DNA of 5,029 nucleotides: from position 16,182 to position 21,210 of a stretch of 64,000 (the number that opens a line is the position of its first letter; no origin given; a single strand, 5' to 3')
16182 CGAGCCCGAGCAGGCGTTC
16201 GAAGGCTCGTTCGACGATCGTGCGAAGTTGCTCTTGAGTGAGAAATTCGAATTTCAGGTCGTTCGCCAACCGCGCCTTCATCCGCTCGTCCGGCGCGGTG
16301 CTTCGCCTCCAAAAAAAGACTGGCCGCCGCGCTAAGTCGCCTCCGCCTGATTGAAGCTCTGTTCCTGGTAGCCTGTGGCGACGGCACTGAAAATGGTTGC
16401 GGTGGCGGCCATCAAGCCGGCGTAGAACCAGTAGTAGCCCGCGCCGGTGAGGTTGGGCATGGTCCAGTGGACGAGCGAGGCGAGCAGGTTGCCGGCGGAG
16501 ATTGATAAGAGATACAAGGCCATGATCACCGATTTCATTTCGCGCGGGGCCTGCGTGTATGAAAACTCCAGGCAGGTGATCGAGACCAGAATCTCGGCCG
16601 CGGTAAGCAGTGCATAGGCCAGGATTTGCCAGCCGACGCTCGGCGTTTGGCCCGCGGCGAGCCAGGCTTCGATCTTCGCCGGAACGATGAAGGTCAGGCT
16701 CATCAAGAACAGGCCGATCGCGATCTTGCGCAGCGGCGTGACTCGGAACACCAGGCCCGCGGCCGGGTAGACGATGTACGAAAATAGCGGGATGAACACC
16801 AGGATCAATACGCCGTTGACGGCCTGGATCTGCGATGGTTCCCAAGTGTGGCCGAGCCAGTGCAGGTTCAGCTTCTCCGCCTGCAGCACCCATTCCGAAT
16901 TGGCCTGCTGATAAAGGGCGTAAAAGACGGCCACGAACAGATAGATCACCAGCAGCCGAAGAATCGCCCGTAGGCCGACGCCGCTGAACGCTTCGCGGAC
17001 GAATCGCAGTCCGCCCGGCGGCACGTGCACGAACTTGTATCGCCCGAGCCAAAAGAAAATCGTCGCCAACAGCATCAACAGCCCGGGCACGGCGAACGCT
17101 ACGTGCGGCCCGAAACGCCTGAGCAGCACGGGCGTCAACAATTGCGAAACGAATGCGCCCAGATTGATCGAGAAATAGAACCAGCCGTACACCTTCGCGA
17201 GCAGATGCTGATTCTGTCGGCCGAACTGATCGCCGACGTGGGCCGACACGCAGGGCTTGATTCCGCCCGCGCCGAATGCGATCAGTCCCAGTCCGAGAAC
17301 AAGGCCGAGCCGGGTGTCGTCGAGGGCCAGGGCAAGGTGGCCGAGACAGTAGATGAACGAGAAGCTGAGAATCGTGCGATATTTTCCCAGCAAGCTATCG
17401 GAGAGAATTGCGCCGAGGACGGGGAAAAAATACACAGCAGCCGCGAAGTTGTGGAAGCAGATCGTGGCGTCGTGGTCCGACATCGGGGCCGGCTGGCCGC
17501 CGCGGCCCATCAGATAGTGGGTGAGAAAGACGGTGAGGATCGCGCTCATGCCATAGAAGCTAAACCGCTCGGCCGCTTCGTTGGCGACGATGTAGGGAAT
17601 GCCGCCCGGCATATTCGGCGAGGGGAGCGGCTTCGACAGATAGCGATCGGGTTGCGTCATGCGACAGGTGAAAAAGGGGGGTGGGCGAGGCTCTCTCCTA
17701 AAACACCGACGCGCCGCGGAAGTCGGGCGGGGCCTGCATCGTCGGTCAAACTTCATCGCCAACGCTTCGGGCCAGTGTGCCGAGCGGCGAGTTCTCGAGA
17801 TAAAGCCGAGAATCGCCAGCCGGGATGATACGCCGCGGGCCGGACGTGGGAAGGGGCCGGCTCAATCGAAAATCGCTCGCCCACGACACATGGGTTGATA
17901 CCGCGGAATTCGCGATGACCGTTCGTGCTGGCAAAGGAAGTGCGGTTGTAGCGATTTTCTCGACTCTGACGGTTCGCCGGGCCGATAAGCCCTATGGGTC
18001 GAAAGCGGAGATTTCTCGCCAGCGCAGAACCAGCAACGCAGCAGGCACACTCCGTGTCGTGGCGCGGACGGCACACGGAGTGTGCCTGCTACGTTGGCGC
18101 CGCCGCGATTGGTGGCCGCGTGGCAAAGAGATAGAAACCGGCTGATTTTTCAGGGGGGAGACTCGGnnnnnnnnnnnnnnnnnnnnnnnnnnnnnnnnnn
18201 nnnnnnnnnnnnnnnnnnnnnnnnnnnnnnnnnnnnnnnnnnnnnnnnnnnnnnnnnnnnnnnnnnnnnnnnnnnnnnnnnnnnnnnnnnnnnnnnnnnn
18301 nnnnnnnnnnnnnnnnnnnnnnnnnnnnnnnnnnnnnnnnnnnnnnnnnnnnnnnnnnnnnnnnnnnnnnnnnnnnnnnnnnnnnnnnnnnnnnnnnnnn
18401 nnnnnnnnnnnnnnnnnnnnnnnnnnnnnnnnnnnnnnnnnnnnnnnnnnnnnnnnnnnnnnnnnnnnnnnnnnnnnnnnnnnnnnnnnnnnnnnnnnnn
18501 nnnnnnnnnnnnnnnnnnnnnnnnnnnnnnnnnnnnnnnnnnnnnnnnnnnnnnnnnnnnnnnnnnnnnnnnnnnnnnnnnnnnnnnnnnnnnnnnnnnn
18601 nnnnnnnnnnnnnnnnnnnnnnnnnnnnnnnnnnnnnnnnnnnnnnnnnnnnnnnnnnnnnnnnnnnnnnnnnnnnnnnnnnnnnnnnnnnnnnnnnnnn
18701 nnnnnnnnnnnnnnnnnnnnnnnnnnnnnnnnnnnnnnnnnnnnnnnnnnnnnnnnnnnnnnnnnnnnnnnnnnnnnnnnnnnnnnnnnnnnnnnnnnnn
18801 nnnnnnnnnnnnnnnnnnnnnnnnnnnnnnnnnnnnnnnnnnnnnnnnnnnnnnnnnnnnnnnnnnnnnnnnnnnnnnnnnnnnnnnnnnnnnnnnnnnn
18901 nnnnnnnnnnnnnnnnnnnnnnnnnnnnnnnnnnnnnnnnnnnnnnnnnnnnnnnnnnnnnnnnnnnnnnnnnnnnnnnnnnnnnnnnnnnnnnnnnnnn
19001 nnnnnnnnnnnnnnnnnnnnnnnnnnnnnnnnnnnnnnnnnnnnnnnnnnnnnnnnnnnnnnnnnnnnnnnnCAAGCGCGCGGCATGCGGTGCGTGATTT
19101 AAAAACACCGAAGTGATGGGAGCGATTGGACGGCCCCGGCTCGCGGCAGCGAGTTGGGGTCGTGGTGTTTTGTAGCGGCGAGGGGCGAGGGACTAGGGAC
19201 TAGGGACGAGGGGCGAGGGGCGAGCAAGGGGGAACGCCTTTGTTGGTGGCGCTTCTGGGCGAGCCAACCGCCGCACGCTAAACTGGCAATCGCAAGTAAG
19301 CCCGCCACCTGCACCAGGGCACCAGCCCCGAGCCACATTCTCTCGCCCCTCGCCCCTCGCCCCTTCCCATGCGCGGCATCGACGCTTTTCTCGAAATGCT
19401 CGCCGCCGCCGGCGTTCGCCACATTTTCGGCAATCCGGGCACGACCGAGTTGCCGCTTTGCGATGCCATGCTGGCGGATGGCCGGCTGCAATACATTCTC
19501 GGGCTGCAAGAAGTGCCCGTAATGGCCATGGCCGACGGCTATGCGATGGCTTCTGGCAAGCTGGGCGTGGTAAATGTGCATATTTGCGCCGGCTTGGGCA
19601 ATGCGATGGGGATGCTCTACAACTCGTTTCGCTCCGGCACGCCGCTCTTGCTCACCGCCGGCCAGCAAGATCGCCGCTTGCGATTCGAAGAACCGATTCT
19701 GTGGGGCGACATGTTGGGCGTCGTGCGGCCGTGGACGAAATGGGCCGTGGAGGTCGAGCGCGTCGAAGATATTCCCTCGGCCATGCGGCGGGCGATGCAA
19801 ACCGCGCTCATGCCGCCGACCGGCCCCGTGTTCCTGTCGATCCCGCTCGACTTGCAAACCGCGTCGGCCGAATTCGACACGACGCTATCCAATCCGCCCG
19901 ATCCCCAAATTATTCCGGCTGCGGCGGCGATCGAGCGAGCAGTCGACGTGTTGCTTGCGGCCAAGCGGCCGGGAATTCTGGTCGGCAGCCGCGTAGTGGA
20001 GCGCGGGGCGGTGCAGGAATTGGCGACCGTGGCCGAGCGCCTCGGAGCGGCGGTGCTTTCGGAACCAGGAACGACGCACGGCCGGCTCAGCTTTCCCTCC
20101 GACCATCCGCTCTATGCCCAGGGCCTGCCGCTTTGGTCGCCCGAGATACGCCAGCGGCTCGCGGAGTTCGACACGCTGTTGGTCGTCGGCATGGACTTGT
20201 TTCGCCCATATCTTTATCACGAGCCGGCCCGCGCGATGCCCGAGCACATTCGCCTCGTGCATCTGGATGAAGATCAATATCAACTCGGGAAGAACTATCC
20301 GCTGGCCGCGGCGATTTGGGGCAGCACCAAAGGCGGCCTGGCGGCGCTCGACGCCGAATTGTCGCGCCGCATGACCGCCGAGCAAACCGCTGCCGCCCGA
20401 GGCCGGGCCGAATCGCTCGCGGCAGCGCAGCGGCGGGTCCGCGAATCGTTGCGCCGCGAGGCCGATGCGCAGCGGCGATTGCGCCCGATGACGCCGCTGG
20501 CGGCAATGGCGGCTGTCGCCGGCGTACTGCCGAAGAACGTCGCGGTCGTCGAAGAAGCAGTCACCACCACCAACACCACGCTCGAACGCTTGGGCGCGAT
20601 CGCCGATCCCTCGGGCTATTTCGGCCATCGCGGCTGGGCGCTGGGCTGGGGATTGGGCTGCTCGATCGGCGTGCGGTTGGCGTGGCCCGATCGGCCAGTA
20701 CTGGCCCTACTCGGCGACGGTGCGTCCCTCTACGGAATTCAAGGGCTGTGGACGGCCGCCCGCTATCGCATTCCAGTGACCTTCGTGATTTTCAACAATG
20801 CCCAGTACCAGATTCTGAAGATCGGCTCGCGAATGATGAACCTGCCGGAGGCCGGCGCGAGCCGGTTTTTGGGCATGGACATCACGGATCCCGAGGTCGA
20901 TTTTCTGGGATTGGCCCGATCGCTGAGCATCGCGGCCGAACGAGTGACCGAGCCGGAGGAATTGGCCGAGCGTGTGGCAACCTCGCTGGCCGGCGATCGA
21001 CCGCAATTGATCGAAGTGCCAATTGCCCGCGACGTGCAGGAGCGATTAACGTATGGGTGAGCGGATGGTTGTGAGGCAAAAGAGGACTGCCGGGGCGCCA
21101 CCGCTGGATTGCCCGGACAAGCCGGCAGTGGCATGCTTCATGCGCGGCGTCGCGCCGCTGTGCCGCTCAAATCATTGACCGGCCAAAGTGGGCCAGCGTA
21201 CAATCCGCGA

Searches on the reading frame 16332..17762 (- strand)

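Call 24: search_protein_families(library=pfam, proteins=[window:16332-17762:-], max_evalue=0.0001)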
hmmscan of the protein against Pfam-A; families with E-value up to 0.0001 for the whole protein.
window:16332-17762:- (476 aa): 2 families
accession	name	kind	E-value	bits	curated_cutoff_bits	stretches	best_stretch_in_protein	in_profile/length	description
PF00854.27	PTR2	-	1.1e-74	252.1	27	2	264-442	198-388/392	POT family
PF07690.21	MFS_1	-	1.7e-14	54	33.4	1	75-428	18-346/347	Major Facilitator Superfamily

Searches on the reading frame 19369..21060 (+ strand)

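Call 24: search_protein_families(library=pfam, proteins=[window:19369-21060:+], max_evalue=0.0001)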
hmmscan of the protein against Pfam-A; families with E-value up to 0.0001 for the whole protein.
window:19369-21060:+ (563 aa): 3 families
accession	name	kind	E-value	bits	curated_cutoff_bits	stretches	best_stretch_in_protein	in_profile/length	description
PF02776.23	TPP_enzyme_N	-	2.9e-28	98.5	26.8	1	1-104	1-104/119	Thiamine pyrophosphate enzyme, N-terminal TPP binding domain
PF02775.26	TPP_enzyme_C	-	1.1e-24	87.3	21.9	1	410-550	14-151/151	Thiamine pyrophosphate enzyme, C-terminal TPP binding domain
PF00205.28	TPP_enzyme_M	-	5.8e-24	84.8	30.4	1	188-327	1-137/137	Thiamine pyrophosphate enzyme, central domain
